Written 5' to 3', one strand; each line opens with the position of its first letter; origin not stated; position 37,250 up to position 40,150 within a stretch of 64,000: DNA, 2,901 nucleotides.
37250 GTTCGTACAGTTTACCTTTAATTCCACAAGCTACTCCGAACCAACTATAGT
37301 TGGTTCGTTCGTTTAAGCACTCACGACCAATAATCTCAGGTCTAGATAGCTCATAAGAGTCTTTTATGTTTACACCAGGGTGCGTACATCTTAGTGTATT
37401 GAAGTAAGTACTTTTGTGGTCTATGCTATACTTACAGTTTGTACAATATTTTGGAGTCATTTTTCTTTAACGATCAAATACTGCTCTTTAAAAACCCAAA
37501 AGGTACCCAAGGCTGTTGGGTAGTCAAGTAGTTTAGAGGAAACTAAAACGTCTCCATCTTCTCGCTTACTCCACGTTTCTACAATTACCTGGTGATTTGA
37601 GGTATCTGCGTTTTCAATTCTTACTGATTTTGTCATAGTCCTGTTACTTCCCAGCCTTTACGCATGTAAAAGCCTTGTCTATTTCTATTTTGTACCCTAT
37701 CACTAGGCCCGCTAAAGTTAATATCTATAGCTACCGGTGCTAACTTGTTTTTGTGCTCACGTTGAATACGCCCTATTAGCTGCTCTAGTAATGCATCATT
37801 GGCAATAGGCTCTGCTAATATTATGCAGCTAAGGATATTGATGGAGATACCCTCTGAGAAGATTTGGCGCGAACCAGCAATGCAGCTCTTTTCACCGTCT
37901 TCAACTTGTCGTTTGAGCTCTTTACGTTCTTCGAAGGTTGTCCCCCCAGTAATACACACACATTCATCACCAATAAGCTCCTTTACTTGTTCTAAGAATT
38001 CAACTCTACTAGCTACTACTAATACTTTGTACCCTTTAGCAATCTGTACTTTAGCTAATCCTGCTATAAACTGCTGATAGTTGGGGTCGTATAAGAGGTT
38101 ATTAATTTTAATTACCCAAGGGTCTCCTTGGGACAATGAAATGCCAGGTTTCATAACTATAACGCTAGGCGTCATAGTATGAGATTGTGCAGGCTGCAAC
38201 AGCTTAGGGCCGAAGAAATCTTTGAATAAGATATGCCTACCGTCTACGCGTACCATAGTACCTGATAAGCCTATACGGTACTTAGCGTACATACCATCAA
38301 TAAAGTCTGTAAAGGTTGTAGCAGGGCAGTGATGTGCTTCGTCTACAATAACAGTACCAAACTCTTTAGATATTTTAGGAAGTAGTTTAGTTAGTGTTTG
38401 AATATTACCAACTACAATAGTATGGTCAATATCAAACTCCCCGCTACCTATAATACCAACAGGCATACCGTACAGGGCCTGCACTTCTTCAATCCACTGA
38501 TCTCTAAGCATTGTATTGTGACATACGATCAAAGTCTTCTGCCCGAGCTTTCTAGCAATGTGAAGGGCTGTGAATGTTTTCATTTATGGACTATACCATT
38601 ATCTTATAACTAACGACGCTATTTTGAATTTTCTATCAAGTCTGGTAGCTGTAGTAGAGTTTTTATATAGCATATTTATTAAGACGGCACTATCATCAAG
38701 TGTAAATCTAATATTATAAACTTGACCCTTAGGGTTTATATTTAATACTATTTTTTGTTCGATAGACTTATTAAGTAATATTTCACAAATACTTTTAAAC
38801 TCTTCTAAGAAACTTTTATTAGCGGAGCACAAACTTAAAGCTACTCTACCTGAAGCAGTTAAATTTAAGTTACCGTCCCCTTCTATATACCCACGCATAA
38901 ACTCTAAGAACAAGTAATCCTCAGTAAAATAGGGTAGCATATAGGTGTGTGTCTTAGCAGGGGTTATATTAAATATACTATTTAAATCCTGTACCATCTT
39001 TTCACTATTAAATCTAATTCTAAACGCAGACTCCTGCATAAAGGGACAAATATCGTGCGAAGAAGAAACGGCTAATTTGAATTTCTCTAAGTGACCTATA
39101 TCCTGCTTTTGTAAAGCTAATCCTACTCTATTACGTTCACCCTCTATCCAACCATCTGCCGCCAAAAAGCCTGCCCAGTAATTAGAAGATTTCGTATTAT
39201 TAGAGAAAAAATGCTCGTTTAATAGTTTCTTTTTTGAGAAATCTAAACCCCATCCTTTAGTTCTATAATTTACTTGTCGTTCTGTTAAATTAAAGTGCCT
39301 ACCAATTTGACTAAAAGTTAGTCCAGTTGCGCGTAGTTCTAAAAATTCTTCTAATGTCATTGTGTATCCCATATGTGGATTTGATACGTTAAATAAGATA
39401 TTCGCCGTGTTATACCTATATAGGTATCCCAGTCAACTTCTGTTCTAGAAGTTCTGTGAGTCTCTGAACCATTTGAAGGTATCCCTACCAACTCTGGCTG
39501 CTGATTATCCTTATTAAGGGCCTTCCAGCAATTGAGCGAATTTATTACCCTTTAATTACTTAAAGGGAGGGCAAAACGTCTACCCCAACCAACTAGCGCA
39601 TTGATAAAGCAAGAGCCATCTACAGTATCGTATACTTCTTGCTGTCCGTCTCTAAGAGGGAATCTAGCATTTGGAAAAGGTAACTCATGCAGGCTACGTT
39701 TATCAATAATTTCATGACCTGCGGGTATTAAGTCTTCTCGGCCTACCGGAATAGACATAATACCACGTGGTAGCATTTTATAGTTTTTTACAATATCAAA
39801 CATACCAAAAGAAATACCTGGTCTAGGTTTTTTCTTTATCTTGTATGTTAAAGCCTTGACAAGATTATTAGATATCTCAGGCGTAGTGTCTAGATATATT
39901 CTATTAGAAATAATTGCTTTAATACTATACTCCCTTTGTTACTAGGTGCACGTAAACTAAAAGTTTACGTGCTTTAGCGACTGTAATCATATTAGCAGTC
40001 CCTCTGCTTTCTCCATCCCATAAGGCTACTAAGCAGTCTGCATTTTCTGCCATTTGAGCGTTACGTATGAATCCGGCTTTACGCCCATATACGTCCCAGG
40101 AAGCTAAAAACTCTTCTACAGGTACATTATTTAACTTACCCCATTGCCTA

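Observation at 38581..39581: Group I intron with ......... endonuclease splitting the Walker A codons of the SF2 helicase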

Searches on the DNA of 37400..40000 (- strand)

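Call 4: search_dna_similar(query=window:37400-40000:-, collection=phages, mode=near, max_rows=40)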
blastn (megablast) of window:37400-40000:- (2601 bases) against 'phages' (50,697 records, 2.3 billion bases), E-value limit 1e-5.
No match.

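Call 5: search_rna_families(source=window, start=38400, end=39800, threshold=evalue, max_evalue=10, show_alignments=5)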
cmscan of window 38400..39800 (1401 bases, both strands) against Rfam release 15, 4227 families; matches with E-value up to 10: 3.
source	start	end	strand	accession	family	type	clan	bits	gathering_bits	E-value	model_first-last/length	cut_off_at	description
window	39339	39591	-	RF00028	Intron_gpI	Intron;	-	38.8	50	5.1e-08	1-253/253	no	Group I catalytic intron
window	38568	38728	-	RF00028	Intron_gpI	Intron;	-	17.2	50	0.15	1-253/253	no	Group I catalytic intron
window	39120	39136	-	RF02914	DUF805b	Cis-reg;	CL00115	11.4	35.6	7.7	1-35/35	no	DUF805b RNA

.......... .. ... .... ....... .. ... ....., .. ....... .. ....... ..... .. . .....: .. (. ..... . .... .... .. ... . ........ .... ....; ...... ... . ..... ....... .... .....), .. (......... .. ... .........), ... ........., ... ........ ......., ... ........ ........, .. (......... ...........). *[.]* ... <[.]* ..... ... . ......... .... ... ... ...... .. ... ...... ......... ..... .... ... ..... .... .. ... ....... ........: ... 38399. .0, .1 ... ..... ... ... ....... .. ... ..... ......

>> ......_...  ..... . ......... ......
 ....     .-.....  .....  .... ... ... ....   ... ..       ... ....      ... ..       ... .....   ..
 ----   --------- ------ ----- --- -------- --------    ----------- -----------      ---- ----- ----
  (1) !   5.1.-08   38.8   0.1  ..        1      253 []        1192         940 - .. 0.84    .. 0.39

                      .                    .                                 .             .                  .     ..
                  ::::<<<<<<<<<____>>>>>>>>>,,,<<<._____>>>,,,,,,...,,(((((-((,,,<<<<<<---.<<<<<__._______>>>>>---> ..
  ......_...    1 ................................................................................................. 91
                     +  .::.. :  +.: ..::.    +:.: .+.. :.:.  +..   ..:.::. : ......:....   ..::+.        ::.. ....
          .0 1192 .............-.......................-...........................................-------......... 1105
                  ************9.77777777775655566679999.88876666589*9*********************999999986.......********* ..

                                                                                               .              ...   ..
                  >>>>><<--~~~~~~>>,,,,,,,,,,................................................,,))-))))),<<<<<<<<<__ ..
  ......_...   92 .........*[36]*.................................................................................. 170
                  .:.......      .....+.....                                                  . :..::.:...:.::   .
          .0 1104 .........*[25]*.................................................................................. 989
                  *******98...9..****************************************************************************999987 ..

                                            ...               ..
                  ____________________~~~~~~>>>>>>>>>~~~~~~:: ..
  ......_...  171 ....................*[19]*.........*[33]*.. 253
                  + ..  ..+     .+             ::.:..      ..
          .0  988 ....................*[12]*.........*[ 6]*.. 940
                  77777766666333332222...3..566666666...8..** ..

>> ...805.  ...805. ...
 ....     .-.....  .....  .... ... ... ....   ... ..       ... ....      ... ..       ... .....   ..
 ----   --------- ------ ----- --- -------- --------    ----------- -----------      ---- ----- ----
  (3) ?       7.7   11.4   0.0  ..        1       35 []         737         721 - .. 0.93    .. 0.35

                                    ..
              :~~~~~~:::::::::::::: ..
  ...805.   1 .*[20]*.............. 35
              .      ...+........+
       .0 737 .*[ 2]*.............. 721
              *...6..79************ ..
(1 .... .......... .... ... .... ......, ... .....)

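Call 16: search_rna_families(source=L004, threshold=evalue, max_evalue=1, show_alignments=3)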
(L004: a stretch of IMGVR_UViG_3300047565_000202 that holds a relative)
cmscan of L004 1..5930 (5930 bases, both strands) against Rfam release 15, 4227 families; matches with E-value up to 1: 0.
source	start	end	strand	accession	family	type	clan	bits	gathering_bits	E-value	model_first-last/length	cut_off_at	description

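Call 23: search_dna_similar(query=window:39330-39620:-, collection=phages, mode=distant, max_rows=40)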
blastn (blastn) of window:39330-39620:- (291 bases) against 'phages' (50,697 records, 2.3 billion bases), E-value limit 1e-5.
Records with a match: 10; places in all: 10; records where one place covers at least 80% of the query: 0.
Best place of each record, by identity: 80-90% 5; 60-80% 5.
By first word of the organism name: Proteus 3; Salmonella 2; Listeria 2; Providencia 2; Escherichia 1.
By host as written in the record: Proteus mirabilis 3; Listeria monocytogenes 2; Providencia sp. 2; Escherichia coli O111 1; Salmonella enterica subsp. enterica serovar Hadar 1; Salmonella enterica subsp. enterica serovar Infantis 1.
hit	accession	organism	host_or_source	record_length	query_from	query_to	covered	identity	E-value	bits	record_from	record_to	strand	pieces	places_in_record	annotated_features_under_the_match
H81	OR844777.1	Escherichia phage ECO111 5-P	Escherichia coli O111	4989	83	218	47%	74.8%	2e-15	88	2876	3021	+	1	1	record has no annotation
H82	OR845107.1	Salmonella phage S.Hadar 4-5-1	Salmonella enterica subsp. enterica ...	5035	83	218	47%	74.8%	2e-15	88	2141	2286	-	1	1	record has no annotation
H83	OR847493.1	Listeria phage LM 4-11-1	Listeria monocytogenes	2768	83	218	47%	74.8%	2e-15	88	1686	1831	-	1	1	record has no annotation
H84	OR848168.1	Listeria phage LM 4-14-1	Listeria monocytogenes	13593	83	218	47%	74.8%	2e-15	88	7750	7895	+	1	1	record has no annotation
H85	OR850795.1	Salmonella phage S.Inf 5-2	Salmonella enterica subsp. enterica ...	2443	83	218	47%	74.8%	2e-15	88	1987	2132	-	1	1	record has no annotation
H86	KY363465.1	Providencia phage vB_PreS_PR1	Providencia sp.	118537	115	195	28%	82.7%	3e-13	81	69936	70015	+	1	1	none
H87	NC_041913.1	Providencia phage vB_PreS_PR1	Providencia sp.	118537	115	195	28%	82.7%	3e-13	81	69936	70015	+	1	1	none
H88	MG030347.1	Proteus phage PM135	Proteus mirabilis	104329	114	182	24%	81.2%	7e-9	67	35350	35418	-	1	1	none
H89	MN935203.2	Proteus phage VTCCBPA139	Proteus mirabilis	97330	114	182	24%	81.2%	7e-9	67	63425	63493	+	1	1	none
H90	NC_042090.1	Proteus phage PM135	Proteus mirabilis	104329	114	182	24%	81.2%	7e-9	67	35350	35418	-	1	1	none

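Call 42: get_annotated_region(hit=H84, flank=2500)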
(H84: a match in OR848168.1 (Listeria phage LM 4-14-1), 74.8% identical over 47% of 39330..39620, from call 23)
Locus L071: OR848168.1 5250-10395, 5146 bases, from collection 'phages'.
description: UNVERIFIED_ORG: Listeria phage LM 4-14-1 clone NODE_71_length_13593_cov_3.942513 genomic sequence.
organism: Listeria phage LM 4-14-1 (NCBI taxid 3113836)
taxonomy: Viruses
host: Listeria monocytogenes; source: wastewater; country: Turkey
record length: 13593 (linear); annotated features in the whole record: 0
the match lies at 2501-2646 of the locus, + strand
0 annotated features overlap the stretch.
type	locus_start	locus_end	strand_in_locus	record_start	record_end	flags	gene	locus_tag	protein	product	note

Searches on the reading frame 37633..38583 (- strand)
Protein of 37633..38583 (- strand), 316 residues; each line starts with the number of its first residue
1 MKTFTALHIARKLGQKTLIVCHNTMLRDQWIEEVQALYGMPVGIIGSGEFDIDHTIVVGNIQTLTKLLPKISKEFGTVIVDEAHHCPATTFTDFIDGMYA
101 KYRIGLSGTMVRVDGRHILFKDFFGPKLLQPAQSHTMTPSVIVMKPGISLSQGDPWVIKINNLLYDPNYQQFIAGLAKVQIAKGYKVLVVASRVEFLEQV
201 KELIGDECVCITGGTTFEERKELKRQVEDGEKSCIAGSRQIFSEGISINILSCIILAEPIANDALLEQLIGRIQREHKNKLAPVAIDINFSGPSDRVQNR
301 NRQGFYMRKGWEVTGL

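Call 6: search_protein_families(library=pfam, proteins=[window:37633-38583:-], max_evalue=0.01)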
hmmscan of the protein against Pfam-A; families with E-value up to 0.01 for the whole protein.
window:37633-38583:- (316 aa): 3 families
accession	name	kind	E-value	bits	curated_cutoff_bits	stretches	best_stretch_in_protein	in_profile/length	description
PF04851.21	ResIII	-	4.1e-18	66.3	22.5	1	2-111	36-163/164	Type III restriction enzyme, res subunit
PF00271.37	Helicase_C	-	1.9e-10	41.4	23.5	1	180-275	11-108/110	Helicase conserved C-terminal domain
PF00270.35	DEAD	-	0.00063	19.9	26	0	12-110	43-160/167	DEAD/DEAH box helicase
